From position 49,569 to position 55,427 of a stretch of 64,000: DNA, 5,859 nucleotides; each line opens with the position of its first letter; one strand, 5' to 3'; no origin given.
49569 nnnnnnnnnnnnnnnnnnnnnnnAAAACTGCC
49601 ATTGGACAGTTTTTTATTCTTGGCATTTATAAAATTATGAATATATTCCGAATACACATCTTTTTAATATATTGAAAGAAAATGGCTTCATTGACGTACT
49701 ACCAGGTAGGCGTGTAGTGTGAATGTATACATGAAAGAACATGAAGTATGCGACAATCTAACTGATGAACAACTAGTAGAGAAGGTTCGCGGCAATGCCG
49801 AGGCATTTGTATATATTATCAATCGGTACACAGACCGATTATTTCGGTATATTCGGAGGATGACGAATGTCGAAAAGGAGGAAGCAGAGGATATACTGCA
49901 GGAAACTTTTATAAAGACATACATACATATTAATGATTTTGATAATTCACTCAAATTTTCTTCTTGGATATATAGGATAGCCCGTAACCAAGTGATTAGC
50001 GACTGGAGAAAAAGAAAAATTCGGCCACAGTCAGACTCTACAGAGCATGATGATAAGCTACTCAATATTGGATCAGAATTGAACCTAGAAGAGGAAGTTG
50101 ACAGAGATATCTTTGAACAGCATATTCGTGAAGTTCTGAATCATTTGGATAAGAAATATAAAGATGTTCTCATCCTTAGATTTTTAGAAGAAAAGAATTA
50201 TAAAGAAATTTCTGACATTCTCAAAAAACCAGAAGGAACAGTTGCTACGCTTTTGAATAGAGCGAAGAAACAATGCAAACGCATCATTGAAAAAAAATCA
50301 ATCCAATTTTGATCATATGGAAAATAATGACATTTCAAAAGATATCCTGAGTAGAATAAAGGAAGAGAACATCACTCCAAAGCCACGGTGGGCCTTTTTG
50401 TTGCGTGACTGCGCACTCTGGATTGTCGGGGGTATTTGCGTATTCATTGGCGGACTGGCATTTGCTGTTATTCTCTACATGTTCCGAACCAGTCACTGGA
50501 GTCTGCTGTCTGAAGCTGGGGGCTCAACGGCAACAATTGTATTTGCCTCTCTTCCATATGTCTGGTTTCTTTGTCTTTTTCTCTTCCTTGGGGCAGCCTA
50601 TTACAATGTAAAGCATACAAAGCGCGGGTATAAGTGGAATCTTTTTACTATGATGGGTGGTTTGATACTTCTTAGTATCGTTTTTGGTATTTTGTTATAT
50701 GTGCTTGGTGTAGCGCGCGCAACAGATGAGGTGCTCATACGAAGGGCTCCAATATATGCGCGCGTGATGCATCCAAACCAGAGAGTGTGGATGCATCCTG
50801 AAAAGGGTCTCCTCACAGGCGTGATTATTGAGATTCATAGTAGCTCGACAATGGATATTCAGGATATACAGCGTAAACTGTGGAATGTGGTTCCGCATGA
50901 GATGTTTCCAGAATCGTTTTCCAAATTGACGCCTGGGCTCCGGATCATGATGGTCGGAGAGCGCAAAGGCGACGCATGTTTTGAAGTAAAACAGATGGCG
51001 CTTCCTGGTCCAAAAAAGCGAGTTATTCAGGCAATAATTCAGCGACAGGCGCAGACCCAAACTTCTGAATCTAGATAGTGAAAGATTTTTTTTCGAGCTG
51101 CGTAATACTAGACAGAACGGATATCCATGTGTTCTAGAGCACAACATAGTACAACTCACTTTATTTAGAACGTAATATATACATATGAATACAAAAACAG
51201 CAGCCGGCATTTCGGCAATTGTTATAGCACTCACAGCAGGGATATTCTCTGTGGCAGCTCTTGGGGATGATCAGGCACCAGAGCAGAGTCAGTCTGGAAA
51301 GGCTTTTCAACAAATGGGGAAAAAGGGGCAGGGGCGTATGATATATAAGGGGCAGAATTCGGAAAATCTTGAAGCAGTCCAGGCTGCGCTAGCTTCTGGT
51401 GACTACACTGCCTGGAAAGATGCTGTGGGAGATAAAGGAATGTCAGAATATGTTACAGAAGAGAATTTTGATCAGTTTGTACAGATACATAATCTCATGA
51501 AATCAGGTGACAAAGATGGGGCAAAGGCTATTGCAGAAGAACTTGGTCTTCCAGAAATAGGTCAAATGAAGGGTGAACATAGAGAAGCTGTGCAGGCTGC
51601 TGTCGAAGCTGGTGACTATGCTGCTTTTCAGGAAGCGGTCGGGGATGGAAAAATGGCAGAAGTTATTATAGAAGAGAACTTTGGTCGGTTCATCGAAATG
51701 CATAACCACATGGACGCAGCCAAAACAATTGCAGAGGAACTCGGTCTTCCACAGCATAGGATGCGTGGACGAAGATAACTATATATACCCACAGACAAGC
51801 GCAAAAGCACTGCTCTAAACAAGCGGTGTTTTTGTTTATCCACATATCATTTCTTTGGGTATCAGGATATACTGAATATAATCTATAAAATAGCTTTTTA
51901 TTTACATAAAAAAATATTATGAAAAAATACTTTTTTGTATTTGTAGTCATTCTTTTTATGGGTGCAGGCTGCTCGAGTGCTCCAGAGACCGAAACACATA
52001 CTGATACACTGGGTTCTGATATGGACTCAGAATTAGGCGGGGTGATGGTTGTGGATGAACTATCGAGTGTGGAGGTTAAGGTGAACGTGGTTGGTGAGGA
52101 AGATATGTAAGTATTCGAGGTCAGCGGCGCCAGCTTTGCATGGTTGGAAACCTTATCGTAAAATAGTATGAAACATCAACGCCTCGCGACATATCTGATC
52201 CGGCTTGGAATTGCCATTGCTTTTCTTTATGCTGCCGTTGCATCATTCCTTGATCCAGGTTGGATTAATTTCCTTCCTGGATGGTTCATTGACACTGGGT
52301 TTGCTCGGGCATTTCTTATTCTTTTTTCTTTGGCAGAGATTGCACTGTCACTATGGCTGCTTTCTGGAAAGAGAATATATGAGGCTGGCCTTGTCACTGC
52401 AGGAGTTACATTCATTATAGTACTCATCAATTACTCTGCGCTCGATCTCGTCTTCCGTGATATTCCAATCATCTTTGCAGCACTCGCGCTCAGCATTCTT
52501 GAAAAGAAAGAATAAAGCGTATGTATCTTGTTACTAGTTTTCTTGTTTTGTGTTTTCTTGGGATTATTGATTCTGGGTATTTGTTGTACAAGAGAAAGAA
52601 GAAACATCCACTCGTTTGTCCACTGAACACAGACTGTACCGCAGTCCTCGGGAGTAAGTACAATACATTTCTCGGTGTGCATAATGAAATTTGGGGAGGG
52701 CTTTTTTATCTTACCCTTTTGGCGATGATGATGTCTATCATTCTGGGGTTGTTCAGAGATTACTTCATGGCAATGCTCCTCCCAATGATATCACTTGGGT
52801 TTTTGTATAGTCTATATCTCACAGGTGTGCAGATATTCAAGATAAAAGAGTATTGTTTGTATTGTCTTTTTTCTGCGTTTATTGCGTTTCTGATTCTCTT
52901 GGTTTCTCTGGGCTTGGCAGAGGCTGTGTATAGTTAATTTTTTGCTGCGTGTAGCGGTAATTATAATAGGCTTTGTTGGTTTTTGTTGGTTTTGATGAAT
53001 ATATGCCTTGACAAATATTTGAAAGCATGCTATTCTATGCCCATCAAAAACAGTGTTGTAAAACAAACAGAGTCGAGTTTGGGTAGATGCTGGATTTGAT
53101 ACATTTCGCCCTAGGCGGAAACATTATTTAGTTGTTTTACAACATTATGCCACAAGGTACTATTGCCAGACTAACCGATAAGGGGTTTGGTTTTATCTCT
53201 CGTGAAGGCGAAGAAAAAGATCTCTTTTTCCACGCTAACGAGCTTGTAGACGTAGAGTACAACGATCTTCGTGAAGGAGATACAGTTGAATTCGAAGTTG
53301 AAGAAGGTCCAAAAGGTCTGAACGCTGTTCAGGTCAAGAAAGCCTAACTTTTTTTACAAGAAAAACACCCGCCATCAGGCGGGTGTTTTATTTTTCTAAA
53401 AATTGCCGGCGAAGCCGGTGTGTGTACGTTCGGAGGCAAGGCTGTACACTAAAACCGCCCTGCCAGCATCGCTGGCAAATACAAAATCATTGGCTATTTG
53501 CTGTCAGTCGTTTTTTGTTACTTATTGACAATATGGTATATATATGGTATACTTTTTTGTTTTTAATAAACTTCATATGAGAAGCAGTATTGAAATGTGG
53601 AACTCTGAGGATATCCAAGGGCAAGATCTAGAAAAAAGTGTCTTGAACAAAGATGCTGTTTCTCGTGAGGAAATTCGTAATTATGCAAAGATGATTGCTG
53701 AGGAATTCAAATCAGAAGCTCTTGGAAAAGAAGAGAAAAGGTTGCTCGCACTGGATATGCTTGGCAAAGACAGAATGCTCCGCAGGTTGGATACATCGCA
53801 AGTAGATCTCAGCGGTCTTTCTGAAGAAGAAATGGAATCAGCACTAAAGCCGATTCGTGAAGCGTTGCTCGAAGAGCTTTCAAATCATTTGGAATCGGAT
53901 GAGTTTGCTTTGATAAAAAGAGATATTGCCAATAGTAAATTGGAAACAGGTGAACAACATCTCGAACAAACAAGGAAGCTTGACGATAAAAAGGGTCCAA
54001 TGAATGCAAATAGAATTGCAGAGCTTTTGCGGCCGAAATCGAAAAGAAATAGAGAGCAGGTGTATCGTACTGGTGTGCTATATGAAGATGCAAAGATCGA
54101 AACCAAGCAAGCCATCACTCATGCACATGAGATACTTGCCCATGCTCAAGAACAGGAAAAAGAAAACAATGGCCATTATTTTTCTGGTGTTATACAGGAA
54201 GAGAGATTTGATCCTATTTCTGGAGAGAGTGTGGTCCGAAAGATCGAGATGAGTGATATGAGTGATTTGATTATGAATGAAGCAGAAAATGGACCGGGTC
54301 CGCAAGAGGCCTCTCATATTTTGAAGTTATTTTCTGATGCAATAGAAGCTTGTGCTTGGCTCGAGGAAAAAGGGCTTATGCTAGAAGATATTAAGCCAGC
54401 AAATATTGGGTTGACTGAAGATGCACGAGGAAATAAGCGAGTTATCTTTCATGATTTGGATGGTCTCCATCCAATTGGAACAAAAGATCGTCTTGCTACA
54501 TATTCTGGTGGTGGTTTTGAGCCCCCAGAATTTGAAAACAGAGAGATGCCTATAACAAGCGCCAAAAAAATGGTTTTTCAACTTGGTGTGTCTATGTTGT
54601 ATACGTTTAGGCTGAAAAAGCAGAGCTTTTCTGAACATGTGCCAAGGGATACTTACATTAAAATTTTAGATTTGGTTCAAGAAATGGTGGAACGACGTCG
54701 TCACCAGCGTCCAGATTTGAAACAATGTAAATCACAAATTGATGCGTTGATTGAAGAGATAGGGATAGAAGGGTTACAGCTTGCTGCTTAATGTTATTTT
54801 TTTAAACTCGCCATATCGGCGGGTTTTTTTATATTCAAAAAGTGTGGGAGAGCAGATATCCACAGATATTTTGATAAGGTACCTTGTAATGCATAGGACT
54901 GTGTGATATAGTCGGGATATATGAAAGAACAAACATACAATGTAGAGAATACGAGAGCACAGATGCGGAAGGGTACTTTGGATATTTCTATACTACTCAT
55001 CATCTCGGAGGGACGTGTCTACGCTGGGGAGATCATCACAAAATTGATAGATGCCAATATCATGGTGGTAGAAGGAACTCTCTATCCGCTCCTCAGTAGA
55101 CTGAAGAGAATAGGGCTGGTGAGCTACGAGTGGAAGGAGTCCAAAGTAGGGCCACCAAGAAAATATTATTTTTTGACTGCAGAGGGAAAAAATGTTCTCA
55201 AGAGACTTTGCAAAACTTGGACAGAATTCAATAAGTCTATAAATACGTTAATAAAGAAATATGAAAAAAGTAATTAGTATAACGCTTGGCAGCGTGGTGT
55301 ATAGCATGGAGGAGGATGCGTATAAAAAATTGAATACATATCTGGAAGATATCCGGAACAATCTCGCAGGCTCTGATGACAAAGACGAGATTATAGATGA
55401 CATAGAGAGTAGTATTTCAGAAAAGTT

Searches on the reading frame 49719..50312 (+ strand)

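Call 21: search_protein_families(library=pfam, proteins=[window:49719-50312:+])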
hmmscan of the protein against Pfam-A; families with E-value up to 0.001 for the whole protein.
window:49719-50312:+ (197 aa): 3 families
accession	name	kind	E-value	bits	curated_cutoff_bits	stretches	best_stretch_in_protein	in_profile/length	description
PF04542.20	Sigma70_r2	-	1.4e-16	60.5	24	1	34-100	2-69/71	Sigma-70 region 2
PF08281.18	Sigma70_r4_2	-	3.4e-14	52.7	25.7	1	136-186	4-54/54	Sigma-70, region 4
PF04545.22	Sigma70_r4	-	3.1e-09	36.7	24.1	1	139-187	1-49/50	Sigma-70, region 4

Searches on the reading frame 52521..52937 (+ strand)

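Call 22: search_protein_families(library=pfam, proteins=[window:52521-52937:+])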
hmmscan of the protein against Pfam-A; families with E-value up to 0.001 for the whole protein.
window:52521-52937:+ (138 aa): 1 family
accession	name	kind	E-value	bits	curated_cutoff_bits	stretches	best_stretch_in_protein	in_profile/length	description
PF07884.19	VKOR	-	2.6e-23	83.1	27.5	1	7-129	3-133/134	Vitamin K epoxide reductase family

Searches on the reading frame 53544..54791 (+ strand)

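Call 22: search_protein_families(library=pfam, proteins=[window:53544-54791:+])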
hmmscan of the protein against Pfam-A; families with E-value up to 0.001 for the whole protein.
window:53544-54791:+ (415 aa): 0 families

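Call 30: search_protein_families(library=ncbifam, proteins=[window:53544-54791:+])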
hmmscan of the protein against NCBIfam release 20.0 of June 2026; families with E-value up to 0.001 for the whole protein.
window:53544-54791:+ (415 aa): 1 family
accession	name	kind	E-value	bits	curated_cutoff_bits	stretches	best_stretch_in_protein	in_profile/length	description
NF038150.1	lanthi_synth_IV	equivalog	0.00083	17.8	650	0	241-404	282-437/851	class IV lanthionine synthetase LanL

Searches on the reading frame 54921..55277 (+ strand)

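Call 22: search_protein_families(library=pfam, proteins=[window:54921-55277:+])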
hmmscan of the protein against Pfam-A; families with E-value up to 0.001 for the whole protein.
window:54921-55277:+ (118 aa): 1 family
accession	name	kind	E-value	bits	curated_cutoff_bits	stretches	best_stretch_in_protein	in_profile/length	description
PF03551.20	PadR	-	2.1e-17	63.3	27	1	24-94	1-74/75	Transcriptional regulator PadR-like family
